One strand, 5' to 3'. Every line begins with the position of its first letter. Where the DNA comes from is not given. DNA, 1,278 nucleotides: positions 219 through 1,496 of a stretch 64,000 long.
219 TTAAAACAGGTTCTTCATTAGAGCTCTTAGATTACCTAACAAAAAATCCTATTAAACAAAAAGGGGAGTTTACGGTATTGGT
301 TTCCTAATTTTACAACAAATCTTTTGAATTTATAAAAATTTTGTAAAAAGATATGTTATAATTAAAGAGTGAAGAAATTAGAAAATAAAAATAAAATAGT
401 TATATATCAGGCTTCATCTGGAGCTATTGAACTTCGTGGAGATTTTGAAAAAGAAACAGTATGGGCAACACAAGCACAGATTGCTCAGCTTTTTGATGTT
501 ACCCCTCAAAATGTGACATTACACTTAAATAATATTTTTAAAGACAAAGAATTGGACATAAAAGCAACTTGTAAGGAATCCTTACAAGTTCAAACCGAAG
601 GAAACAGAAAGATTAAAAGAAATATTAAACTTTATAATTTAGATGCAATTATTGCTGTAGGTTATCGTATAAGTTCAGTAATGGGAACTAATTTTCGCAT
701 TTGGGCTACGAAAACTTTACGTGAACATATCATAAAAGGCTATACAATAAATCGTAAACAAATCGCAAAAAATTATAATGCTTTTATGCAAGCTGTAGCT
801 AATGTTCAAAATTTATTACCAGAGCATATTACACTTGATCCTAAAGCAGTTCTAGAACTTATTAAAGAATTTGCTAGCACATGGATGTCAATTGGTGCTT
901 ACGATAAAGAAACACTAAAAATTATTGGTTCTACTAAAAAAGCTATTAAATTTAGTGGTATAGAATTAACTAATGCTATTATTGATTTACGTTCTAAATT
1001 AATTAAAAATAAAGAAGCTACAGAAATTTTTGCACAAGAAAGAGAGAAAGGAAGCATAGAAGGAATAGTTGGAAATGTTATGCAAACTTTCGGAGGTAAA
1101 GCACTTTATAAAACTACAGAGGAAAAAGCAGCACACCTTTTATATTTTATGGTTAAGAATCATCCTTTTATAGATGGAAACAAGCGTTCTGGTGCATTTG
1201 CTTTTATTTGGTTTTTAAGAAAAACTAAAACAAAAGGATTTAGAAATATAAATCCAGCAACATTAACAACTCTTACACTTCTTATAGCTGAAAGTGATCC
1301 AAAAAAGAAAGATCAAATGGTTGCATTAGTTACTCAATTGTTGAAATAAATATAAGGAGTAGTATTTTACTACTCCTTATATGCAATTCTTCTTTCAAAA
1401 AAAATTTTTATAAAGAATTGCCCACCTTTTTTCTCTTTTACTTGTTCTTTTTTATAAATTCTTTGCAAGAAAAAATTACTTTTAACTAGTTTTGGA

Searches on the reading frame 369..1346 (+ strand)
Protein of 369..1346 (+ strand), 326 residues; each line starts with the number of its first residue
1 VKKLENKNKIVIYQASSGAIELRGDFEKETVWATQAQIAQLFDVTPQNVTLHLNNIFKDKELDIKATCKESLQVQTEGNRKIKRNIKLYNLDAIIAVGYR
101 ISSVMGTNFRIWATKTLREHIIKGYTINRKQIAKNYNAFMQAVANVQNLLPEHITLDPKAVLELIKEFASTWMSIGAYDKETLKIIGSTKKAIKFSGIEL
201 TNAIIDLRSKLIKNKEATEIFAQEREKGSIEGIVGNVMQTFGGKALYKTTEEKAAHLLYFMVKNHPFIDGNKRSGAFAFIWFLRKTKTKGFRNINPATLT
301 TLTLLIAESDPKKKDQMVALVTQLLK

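Call 56: search_protein_families(library=pfam, proteins=[window:369-1346:+], max_evalue=0.00001)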
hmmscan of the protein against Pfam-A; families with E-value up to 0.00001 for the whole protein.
window:369-1346:+ (326 aa): 2 families
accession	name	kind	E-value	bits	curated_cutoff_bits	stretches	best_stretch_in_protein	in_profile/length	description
PF13310.11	Virulence_RhuM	-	2.6e-23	83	33.7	1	66-134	1-69/252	Virulence protein RhuM family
PF02661.23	Fic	-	1e-12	49.1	24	1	202-283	5-93/93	Fic/DOC family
